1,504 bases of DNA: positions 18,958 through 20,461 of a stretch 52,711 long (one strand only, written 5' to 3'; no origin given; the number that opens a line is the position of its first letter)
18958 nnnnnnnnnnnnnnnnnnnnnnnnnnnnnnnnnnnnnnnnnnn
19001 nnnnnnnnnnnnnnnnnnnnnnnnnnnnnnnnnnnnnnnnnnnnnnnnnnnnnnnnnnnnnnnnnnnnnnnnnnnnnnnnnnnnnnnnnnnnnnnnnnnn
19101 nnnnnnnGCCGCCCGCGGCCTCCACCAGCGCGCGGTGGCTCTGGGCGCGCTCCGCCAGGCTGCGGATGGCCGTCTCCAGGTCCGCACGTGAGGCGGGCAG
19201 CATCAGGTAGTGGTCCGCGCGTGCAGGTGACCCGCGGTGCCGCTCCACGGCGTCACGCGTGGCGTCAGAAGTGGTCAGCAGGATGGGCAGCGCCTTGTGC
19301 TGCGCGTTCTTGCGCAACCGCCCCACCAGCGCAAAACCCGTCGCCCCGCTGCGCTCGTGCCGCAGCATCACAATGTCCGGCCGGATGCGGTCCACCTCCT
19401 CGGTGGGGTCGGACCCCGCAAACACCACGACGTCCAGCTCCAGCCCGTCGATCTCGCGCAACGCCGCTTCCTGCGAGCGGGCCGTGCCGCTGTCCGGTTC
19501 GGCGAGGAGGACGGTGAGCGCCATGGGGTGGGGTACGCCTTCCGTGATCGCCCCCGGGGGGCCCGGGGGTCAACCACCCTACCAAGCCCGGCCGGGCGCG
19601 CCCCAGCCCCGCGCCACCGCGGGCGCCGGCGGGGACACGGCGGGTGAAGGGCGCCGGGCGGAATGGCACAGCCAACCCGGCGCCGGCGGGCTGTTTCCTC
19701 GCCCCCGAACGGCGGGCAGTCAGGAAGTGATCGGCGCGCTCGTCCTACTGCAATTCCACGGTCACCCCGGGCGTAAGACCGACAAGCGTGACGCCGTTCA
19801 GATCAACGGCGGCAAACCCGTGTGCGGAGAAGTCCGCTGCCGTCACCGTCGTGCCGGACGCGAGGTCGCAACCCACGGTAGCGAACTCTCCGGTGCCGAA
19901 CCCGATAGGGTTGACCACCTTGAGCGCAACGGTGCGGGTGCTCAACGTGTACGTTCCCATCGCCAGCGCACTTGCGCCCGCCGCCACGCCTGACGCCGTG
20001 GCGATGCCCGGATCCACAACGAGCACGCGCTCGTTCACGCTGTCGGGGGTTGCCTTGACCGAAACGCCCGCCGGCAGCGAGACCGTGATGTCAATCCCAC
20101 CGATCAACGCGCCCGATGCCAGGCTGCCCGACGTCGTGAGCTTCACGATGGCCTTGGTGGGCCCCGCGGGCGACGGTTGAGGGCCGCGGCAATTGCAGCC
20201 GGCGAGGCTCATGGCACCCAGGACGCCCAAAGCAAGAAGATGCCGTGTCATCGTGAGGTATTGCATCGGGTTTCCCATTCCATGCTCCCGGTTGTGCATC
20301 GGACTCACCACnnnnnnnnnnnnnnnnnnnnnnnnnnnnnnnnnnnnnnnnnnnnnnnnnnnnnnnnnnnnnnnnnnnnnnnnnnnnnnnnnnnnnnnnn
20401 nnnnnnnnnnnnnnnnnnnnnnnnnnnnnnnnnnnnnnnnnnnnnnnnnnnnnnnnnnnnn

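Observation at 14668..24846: Minus-strand block of giant beta-helix/LamG/dockerin adhesin, lipoprotein, AglZ-like pseudo-receiver coiled-coil giant and NAD kinase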

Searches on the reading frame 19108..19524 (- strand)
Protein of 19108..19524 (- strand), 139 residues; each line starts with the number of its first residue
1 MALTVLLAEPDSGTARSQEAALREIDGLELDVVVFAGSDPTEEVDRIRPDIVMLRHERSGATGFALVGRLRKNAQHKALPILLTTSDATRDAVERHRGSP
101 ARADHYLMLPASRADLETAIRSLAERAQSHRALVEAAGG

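Call 14: search_solved_structures(query=window:19108-19524:-, max_evalue=1, show_alignments=4)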
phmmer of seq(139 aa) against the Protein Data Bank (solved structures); distinct sequences matched with E-value up to 1: 107 (the best 60 are shown).
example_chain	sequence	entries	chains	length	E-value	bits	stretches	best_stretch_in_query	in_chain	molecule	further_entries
2gkg_A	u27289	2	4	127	7.4e-08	35.9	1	3-114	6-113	response regulator homolog | Response regulator FrzS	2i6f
9ckx_A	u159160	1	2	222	4.2e-07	33.5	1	5-115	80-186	Ubiquitin-domain-containing protein,Response regulator FrzS,Vesicle-associated membrane pr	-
8oyp_A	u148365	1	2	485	9.3e-07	32.4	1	4-114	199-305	Ubiquitin carboxyl-terminal hydrolase 11,Response regulator FrzS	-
9qy8_A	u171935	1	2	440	1.1e-06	32.1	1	3-114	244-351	Ubl carboxyl-terminal hydrolase 18,Response regulator FrzS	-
2nt3_A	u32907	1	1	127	1.3e-06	31.9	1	3-113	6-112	Response regulator homolog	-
2nt4_A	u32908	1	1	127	1.3e-06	31.9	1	3-114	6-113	Response regulator homolog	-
9dvt_R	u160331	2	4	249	0.00018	25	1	46-128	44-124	DNA-binding dual master transcriptional regulator RpaA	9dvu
2jb9_A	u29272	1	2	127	0.00019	24.9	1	42-126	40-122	PHOSPHATE REGULON TRANSCRIPTIONAL REGULATORY PROTEIN PHOB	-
1zes_A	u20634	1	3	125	0.0003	24.3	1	41-126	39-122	Phosphate regulon transcriptional regulatory protein phoB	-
1b00_A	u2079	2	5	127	0.0003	24.3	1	41-126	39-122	PHOSPHATE REGULON TRANSCRIPTIONAL REGULATORY PROTEIN PHOB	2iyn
3t6k_A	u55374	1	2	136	0.0003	24.3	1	4-126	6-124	Response regulator receiver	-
3n53_A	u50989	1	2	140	0.00073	23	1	39-121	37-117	Response regulator receiver modulated diguanylate cyclase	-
3nhz_A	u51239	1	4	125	0.00094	22.7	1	5-125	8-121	Two component system transcriptional regulator mtrA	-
1s8n_A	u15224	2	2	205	0.001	22.6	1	5-130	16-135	putative antiterminator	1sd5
2oqr_A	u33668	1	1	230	0.001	22.5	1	1-127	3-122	Sensory transduction protein regX3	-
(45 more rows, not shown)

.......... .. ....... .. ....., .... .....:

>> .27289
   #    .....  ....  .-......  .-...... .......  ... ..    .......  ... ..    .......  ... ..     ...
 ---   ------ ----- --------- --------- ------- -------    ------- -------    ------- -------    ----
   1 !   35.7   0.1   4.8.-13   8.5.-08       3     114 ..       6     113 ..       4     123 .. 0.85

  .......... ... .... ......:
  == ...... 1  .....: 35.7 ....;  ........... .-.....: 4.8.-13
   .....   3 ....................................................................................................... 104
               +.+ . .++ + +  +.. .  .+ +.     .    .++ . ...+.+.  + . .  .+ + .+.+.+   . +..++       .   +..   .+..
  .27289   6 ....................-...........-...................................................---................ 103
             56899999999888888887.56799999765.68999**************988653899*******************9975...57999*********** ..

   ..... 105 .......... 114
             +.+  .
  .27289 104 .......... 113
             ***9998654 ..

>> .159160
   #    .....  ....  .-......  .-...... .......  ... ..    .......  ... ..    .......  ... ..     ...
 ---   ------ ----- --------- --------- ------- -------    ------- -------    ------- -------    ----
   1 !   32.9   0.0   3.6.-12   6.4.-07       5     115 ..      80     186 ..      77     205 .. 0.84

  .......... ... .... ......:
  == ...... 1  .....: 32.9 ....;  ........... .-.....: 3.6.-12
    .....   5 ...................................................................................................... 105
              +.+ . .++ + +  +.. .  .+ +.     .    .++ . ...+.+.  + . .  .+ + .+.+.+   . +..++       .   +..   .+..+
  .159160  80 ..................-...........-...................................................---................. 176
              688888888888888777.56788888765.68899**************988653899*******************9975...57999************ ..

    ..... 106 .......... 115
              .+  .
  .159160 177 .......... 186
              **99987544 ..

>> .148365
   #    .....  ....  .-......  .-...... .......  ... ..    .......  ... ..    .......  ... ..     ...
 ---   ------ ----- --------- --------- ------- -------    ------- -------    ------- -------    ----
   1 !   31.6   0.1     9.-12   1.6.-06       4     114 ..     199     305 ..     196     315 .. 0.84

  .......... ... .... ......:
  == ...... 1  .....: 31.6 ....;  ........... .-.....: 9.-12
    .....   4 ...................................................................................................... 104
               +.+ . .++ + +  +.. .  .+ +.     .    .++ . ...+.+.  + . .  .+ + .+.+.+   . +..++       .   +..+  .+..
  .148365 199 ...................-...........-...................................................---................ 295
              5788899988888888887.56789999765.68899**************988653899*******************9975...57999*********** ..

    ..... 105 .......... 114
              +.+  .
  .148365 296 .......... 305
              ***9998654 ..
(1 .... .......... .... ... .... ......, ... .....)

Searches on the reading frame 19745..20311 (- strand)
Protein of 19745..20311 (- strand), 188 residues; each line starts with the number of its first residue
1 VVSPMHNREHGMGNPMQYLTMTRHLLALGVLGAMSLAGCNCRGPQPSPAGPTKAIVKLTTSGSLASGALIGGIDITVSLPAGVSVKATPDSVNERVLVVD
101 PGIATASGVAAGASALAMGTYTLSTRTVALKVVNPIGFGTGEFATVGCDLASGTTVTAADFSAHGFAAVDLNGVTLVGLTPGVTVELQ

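Call 7: search_protein_families(library=pfam, proteins=[window:19745-20311:-], max_evalue=0.01)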
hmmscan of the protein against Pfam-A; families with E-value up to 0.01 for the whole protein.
window:19745-20311:- (188 aa): 0 families

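Call 8: search_protein_families(library=ncbifam, proteins=[window:19745-20311:-], max_evalue=0.01)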
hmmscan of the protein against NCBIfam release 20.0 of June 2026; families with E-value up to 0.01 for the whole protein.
window:19745-20311:- (188 aa): 0 families

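Call 57: search_protein_families(library=pfam, proteins=[window:19748-20266:-], max_evalue=10)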
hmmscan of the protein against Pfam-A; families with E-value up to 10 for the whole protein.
seq(173 aa): 0 families

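Call 68: predict_structure(protein=window:19745-20233:-)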
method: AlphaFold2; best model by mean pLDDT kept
length: 162 residues; sequences in the alignment: 1
mean_pLDDT: 30.8   pTM: 0.20
mean pLDDT of the five models: 30.8, 30.7, 30.1, 29.9, 28.1
residues with pLDDT >= 90: 0; 70-90: 0; 50-70: 0; < 50: 162
segments of 3 or more residues with pLDDT < 50: 1-162
pLDDT, mean of each block of 10 residues (from residue 1): 35 35 31 31 30 34 30 27 23 24 27 31 37 42 30 25 27
secondary structure, 60 per line:
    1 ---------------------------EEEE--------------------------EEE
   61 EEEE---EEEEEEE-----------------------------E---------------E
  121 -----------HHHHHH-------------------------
elements in order: E28-31 E58-64 E68-74 H132-137

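Call 70: find_related_loci(query=window:19745-20233:-, collection=metagenome_contigs, flank=6000)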
Query window:19745-20233:- (162 aa) in metagenome_contigs; peptide patterns used: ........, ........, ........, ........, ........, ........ (x = any residue, [..] = any of these).
600 stretches matched a pattern (row limit reached: there are more); 4 encode a relative of the query (tblastn E <= 1e-3); 4 distinct loci.
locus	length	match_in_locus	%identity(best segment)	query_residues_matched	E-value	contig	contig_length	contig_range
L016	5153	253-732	45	4-162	7e-33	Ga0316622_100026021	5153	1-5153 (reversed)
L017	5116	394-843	47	15-162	2e-32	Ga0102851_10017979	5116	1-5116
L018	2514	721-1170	47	15-162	2e-32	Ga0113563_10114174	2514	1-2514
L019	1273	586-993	49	25-162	2e-29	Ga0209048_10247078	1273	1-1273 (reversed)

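Call 75: search_solved_structures(query=A4, max_evalue=10, show_alignments=2)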
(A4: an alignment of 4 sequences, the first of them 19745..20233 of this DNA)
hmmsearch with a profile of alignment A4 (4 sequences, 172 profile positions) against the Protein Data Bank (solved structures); distinct sequences matched with E-value up to 10: 0.

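Call 76: search_protein_families(library=pfam, alignment_id=A4, max_evalue=10)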
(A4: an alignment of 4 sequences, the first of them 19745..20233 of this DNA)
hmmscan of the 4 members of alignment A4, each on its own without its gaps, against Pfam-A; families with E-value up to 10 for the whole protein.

A. member 1, window:19745-20233:- (162 aa): 0 families

B. families by the number of members that match (of 4 scanned): 0 families

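Call 90: search_protein_families(library=ncbifam, proteins=[window:19745-20233:-], max_evalue=1)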
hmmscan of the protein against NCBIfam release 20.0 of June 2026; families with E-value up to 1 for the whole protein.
window:19745-20233:- (162 aa): 0 families

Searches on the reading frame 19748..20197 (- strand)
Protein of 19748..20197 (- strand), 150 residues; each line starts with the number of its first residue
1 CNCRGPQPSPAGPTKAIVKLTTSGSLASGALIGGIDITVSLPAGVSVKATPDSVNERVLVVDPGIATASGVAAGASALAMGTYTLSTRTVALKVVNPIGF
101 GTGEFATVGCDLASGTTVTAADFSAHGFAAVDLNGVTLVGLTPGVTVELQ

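Call 58: search_solved_structures(query=window:19748-20197:-, max_evalue=10, show_alignments=2)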
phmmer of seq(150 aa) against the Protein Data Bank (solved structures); distinct sequences matched with E-value up to 10: 1.
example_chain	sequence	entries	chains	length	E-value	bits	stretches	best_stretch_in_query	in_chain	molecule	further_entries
2ha4_A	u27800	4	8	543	1.2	13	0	61-113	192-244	Acetylcholinesterase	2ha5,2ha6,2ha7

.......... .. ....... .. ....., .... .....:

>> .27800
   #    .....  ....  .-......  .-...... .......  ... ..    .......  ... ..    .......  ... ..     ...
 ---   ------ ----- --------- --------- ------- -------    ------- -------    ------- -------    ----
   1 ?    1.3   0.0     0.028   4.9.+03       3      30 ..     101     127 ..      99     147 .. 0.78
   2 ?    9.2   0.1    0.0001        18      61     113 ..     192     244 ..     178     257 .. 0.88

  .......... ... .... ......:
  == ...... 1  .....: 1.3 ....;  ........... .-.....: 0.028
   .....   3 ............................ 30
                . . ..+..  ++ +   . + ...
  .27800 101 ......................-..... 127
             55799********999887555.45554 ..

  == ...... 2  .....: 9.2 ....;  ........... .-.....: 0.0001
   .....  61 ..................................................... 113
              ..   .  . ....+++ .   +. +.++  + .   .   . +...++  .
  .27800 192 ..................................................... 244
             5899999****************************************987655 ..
